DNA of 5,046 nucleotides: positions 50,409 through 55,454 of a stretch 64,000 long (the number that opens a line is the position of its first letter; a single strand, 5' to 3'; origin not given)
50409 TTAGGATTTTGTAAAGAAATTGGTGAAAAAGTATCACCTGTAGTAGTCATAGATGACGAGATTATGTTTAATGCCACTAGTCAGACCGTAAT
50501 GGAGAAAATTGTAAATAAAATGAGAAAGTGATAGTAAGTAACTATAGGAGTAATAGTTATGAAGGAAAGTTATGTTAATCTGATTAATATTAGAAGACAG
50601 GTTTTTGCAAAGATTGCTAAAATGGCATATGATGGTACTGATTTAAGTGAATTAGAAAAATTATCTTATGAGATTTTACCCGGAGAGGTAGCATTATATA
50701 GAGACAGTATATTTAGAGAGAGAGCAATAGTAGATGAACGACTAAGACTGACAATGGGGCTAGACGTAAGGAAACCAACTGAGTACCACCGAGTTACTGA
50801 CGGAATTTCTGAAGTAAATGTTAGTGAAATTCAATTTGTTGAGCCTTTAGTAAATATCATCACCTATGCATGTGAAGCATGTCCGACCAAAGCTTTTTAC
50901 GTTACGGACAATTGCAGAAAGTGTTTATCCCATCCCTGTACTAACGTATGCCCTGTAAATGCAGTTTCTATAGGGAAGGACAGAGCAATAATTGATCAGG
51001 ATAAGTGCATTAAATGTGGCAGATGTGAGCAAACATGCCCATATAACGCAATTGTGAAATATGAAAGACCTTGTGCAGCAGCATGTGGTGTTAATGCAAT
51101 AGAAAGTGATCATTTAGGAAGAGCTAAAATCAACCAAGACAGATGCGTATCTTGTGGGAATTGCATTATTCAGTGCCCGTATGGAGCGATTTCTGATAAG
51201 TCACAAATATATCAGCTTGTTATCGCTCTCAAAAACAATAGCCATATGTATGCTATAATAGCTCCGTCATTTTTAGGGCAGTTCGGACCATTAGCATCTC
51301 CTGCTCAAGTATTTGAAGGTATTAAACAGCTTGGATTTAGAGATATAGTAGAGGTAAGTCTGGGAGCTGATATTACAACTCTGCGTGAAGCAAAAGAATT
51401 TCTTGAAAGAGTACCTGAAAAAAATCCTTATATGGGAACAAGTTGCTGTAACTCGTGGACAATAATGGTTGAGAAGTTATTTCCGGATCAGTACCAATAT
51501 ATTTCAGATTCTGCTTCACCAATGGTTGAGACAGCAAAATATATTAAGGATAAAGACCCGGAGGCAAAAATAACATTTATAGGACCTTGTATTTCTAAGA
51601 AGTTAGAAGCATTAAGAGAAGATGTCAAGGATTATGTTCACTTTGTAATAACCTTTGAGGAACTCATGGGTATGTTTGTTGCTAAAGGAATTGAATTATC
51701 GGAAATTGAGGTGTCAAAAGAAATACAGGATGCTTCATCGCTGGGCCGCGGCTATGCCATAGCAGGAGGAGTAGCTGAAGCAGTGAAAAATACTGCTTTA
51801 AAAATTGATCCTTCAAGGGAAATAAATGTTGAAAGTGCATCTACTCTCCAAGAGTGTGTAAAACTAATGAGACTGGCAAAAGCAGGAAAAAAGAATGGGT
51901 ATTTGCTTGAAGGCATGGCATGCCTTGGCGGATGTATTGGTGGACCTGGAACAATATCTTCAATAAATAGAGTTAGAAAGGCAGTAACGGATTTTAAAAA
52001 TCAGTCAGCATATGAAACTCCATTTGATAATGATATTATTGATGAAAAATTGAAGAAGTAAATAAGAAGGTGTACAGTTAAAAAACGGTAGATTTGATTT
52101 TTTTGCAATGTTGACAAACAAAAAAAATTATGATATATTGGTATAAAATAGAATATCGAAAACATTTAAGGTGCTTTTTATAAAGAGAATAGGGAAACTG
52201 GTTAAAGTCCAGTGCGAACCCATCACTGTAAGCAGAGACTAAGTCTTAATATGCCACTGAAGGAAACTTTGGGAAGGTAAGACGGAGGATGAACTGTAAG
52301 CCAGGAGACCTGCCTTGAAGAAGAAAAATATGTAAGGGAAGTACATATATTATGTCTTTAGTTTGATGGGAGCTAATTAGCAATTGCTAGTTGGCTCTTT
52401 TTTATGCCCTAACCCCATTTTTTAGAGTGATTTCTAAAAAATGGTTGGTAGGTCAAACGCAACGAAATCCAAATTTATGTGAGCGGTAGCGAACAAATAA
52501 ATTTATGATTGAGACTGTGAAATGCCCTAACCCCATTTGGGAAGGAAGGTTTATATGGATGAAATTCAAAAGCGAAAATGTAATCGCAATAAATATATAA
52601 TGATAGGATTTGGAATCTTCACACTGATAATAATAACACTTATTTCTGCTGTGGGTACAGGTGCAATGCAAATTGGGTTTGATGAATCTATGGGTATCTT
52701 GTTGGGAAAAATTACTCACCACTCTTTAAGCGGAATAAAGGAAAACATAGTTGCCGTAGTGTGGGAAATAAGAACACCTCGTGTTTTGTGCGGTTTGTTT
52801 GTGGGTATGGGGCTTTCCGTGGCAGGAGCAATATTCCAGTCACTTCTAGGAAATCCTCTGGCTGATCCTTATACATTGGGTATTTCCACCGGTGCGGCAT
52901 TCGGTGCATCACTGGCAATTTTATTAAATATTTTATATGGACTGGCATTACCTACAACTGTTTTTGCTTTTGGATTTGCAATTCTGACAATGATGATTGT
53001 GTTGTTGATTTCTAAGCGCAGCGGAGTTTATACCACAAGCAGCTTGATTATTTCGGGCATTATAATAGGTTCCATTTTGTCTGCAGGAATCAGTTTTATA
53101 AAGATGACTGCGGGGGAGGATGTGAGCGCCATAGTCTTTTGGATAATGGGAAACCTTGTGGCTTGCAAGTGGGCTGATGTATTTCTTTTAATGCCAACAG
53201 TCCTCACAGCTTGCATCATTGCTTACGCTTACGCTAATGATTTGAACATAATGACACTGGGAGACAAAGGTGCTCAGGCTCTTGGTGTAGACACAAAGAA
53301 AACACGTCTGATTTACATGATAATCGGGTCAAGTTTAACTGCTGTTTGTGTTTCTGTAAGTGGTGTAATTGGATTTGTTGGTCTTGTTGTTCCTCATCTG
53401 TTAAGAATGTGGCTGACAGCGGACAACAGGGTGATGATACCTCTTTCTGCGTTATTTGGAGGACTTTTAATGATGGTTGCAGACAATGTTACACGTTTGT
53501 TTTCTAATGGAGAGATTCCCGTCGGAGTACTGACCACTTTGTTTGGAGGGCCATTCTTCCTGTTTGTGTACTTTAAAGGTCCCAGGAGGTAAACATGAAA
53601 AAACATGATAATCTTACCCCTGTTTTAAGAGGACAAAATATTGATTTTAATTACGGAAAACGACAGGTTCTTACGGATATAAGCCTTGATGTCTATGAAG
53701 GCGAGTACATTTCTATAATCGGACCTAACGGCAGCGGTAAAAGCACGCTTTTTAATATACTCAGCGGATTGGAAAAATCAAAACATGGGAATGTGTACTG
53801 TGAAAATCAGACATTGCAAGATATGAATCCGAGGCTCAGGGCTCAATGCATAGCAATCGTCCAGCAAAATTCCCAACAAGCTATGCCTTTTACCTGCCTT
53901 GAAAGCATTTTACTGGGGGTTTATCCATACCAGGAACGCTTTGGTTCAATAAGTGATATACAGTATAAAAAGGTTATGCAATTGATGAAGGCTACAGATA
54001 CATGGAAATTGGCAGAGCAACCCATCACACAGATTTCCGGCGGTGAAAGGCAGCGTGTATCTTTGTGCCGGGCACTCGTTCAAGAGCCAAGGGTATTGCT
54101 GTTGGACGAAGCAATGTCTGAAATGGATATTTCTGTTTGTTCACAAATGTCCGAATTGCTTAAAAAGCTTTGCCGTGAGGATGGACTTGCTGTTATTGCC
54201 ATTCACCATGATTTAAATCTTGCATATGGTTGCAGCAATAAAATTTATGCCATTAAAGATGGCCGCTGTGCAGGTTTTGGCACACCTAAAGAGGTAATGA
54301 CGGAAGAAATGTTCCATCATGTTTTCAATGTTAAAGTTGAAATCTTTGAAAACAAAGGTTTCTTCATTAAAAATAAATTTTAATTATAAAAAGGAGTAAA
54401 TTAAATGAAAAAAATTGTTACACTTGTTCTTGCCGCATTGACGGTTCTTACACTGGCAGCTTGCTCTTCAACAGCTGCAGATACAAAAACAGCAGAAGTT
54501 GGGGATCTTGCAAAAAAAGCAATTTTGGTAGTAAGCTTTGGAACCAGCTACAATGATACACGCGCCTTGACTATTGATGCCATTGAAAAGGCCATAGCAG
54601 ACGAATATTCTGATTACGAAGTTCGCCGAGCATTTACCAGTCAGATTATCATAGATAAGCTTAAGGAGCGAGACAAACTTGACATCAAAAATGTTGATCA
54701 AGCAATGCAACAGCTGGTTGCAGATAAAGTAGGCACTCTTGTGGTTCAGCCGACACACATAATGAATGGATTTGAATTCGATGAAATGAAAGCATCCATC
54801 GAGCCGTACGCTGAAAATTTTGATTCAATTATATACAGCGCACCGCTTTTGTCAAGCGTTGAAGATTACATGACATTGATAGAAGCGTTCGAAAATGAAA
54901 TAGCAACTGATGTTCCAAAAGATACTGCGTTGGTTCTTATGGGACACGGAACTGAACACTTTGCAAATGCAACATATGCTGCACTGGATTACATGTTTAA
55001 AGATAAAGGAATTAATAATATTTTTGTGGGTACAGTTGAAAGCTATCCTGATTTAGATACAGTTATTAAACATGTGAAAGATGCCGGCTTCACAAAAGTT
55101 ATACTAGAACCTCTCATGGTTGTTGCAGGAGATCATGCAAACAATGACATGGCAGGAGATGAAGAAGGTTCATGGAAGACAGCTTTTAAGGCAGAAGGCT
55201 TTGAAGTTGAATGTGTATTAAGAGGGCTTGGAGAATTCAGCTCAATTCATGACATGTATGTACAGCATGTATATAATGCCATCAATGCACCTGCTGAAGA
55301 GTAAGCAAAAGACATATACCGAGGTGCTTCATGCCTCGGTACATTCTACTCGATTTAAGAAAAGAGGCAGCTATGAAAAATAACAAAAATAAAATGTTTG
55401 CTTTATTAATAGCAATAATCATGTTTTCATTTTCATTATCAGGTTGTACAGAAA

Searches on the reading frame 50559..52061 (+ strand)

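Call 15: search_protein_families(library=pfam, proteins=[window:50559-52061:+], max_evalue=0.001)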
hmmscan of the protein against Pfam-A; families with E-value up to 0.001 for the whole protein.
window:50559-52061:+ (500 aa): 13 families
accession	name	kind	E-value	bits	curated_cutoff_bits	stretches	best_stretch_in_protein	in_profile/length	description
PF02906.19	Fe_hyd_lg_C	-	2.1e-60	204.8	22.1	1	229-463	2-245/245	Iron only hydrogenase large subunit, C-terminal domain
PF00037.32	Fer4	-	4.7e-15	55.1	21.1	2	144-165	2-23/24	4Fe-4S binding domain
PF25160.1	LdpA_Fe-S-bd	-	3.6e-14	52.7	27.6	2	124-166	6-44/49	LdpA Fe-S cluster-binding domain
PF12837.12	Fer4_6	-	1.1e-13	50.8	25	2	145-165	4-24/24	4Fe-4S binding domain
PF12838.12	Fer4_7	-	2.9e-13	50.5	27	2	118-164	1-52/52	4Fe-4S dicluster domain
PF13187.11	Fer4_9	-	1e-09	38.7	27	2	118-165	1-52/52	4Fe-4S dicluster domain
PF13237.11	Fer4_10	-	1.5e-09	38.1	25.5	2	144-207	3-53/53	4Fe-4S dicluster domain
PF14697.11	Fer4_21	-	1.4e-08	35.2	35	2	143-166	1-27/59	4Fe-4S dicluster domain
PF13484.11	Fer4_16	-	1.6e-07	32.5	30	0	195-214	1-20/66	4Fe-4S double cluster binding domain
PF13247.11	Fer4_11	-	1.7e-07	31.8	26.2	1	112-166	3-60/100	4Fe-4S dicluster domain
PF12797.12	Fer4_2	-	1.8e-07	31.1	24.5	2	143-162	3-22/22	4Fe-4S binding domain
PF13183.11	Fer4_8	-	2e-05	25.4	27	1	148-209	3-67/68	4Fe-4S dicluster domain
PF12800.12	Fer4_4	-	0.00017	22.1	24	0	194-209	2-17/17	4Fe-4S binding domain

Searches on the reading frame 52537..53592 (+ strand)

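Call 15: search_protein_families(library=pfam, proteins=[window:52537-53592:+], max_evalue=0.001)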
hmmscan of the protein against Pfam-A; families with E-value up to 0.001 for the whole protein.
window:52537-53592:+ (351 aa): 2 families
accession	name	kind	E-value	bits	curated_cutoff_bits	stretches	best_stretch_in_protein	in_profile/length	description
PF01032.23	FecCD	-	7e-84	282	26.5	1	30-346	1-310/311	FecCD transport family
PF00950.22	ABC-3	-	5.5e-05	23.2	20.1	1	122-314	44-227/258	ABC 3 transport family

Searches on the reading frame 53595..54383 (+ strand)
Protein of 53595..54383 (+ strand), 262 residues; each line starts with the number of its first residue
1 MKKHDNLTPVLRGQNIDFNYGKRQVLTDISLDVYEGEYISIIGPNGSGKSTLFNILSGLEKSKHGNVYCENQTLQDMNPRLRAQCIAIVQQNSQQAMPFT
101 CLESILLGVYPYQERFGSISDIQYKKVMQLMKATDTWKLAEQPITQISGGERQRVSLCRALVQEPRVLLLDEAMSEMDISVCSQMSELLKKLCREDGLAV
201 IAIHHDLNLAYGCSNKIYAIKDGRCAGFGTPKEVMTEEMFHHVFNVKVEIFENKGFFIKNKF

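Call 15: search_protein_families(library=pfam, proteins=[window:53595-54383:+], max_evalue=0.001)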
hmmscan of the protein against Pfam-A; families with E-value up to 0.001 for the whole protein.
window:53595-54383:+ (262 aa): 6 families
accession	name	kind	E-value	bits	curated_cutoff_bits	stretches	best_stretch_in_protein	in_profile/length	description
PF00005.33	ABC_tran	-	8.5e-32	111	25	1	26-174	1-136/137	ABC transporter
PF02463.25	SMC_N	-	8.5e-06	25.8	40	1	37-207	25-201/220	RecF/RecN/SMC N terminal domain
PF13304.12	AAA_21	-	0.0002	22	27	1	41-59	4-22/304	AAA domain, putative AbiEii toxin, Type IV TA system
PF13558.12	SbcC_Walker_B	-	0.00048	20.8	27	0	140-190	26-89/90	SbcC/RAD50-like, Walker B motif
PF13175.12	AAA_15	-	0.00062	19.9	32.1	1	27-89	17-80/374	AAA ATPase domain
PF13476.12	AAA_23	-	0.00069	20.7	27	0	13-56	12-39/201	AAA domain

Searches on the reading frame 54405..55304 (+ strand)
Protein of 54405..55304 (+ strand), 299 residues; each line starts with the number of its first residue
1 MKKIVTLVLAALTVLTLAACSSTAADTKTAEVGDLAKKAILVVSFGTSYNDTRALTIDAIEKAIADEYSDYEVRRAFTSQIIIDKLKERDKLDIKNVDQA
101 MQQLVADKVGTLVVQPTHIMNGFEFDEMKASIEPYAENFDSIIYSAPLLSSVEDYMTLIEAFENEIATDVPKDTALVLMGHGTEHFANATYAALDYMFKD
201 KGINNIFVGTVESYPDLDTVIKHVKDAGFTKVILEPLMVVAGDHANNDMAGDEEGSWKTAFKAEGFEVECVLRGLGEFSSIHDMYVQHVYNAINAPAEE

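Call 15: search_protein_families(library=pfam, proteins=[window:54405-55304:+], max_evalue=0.001)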
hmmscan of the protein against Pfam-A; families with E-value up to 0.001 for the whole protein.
window:54405-55304:+ (299 aa): 2 families
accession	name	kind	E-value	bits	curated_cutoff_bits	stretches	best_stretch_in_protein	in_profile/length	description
PF06180.16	CbiK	-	5.3e-94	314.8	26.2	1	38-293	1-261/262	Cobalt chelatase (CbiK)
PF01903.22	CbiX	-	2.9e-07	31.2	22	0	187-250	9-73/106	CbiX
